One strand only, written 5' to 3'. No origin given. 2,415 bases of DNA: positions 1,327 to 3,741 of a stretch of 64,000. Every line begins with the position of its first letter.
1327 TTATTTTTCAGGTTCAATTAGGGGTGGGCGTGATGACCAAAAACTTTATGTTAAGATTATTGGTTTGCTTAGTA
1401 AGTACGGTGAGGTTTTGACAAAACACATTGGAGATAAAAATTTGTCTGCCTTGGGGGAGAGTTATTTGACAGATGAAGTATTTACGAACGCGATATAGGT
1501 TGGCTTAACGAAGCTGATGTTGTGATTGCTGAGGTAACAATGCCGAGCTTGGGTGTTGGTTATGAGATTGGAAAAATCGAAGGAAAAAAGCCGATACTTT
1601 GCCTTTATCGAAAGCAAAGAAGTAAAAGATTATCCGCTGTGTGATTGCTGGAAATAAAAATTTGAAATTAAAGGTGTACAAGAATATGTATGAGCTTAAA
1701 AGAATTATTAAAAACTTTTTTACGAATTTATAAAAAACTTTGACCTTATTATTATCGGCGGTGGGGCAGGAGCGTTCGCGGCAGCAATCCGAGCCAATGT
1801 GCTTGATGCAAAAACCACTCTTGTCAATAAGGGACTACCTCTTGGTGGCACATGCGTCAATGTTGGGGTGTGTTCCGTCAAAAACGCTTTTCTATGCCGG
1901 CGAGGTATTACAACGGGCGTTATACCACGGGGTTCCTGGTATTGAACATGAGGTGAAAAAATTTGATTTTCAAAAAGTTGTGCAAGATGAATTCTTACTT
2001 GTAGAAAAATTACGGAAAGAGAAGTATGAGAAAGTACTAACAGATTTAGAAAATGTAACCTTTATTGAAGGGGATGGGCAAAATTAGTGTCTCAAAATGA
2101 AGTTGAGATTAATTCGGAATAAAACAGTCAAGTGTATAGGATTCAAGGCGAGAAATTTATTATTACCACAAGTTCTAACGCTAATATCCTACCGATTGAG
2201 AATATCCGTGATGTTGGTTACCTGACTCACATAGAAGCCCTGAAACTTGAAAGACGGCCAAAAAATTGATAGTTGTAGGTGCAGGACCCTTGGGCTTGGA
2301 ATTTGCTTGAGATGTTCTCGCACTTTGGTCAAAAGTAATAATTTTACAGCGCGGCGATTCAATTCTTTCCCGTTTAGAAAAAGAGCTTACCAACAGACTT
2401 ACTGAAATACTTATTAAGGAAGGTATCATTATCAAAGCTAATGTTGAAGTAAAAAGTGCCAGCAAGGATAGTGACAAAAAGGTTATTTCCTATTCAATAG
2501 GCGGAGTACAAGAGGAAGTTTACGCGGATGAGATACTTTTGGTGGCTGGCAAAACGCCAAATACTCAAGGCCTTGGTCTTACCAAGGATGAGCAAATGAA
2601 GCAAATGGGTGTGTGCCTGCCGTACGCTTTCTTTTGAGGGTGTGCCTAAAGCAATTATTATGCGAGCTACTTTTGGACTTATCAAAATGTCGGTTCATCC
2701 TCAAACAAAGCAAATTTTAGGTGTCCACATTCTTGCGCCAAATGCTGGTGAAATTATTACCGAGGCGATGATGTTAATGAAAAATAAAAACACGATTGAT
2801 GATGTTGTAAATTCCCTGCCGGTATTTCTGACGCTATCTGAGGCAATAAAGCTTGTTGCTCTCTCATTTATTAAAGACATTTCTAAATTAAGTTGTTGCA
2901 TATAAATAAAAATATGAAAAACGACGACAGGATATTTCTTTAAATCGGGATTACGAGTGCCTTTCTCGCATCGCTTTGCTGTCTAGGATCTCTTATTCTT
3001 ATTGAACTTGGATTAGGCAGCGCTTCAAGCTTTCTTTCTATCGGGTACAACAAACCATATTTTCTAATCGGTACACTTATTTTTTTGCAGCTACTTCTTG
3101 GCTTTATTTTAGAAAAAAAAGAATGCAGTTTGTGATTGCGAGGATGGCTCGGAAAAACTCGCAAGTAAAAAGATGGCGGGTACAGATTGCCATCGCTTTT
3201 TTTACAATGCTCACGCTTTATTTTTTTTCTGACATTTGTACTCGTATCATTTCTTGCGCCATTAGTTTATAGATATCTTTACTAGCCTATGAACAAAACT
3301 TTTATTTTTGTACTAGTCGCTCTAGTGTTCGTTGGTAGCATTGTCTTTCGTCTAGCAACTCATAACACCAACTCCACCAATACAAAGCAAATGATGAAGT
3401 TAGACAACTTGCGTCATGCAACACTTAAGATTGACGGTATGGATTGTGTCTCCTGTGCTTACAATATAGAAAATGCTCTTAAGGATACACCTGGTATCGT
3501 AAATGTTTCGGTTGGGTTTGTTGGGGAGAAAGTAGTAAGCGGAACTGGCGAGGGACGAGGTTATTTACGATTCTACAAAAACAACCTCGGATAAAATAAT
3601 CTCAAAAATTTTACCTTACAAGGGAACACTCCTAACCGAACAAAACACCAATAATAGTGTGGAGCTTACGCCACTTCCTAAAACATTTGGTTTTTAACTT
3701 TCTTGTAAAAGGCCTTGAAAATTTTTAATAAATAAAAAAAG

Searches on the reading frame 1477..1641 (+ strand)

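Call 31: search_protein_families(library=pfam, proteins=[window:1477-1641:+], max_evalue=0.01)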
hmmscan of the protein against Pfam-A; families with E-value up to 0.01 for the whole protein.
seq(55 aa): 1 family
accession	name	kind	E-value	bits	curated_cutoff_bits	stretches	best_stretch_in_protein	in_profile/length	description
PF05014.21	Nuc_deoxyrib_tr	-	6.9e-08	33.1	28.8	1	2-49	52-102/117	Nucleoside 2-deoxyribosyltransferase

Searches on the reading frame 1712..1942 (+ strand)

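Call 31: search_protein_families(library=pfam, proteins=[window:1712-1942:+], max_evalue=0.01)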
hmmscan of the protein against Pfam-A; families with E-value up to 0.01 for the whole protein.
seq(77 aa): 4 families
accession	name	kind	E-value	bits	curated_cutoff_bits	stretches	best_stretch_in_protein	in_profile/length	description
PF12831.13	FAD_oxidored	-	7.9e-09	35.7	27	1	11-63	1-53/416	FAD dependent oxidoreductase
PF07992.20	Pyr_redox_2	-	1.2e-06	28.6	26.1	1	10-54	1-41/291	Pyridine nucleotide-disulphide oxidoreductase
PF00890.30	FAD_binding_2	-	5.4e-05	23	20.4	1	11-48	1-38/414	FAD binding domain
PF03486.20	HI0933_like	-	0.009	15.9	50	1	11-45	2-36/244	HI0933-like protein Rossmann domain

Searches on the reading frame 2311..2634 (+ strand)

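Call 31: search_protein_families(library=pfam, proteins=[window:2311-2634:+], max_evalue=0.01)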
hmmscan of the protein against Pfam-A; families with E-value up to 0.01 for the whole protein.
seq(108 aa): 2 families
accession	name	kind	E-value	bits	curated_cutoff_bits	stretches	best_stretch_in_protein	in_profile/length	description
PF07992.20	Pyr_redox_2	-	1.8e-10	41.1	26.1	1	7-92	166-245/291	Pyridine nucleotide-disulphide oxidoreductase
PF00070.33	Pyr_redox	-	5.2e-06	27.3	22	1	6-58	22-74/82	Pyridine nucleotide-disulphide oxidoreductase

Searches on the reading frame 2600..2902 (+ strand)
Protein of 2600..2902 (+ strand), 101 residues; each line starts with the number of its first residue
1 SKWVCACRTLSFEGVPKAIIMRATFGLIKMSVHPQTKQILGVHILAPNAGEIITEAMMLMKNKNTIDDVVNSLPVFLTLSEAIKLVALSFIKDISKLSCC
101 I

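Call 31: search_protein_families(library=pfam, proteins=[window:2600-2902:+], max_evalue=0.01)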
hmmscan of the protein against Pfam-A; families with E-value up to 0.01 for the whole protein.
seq(101 aa): 1 family
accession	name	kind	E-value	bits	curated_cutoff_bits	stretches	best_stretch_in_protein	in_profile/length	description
PF02852.28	Pyr_redox_dim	-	2.4e-16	60.4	25.3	1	7-85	30-108/110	Pyridine nucleotide-disulphide oxidoreductase, dimerisation domain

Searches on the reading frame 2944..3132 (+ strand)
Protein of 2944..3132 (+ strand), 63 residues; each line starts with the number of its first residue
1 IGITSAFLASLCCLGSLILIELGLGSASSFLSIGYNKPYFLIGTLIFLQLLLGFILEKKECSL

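Call 31: search_protein_families(library=pfam, proteins=[window:2944-3132:+], max_evalue=0.01)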
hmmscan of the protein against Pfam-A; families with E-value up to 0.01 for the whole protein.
seq(63 aa): 1 family
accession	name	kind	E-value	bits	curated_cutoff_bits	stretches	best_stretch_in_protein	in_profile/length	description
PF02411.20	MerT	-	5.7e-05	23.6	32.9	1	2-47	14-61/116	MerT mercuric transport protein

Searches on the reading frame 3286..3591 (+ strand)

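Call 31: search_protein_families(library=pfam, proteins=[window:3286-3591:+], max_evalue=0.01)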
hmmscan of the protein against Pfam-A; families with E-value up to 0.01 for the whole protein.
seq(102 aa): 1 family
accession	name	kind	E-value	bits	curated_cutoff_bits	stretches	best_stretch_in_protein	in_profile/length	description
PF00403.32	HMA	-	1.3e-08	35.5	24.8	1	46-84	1-39/62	Heavy-metal-associated domain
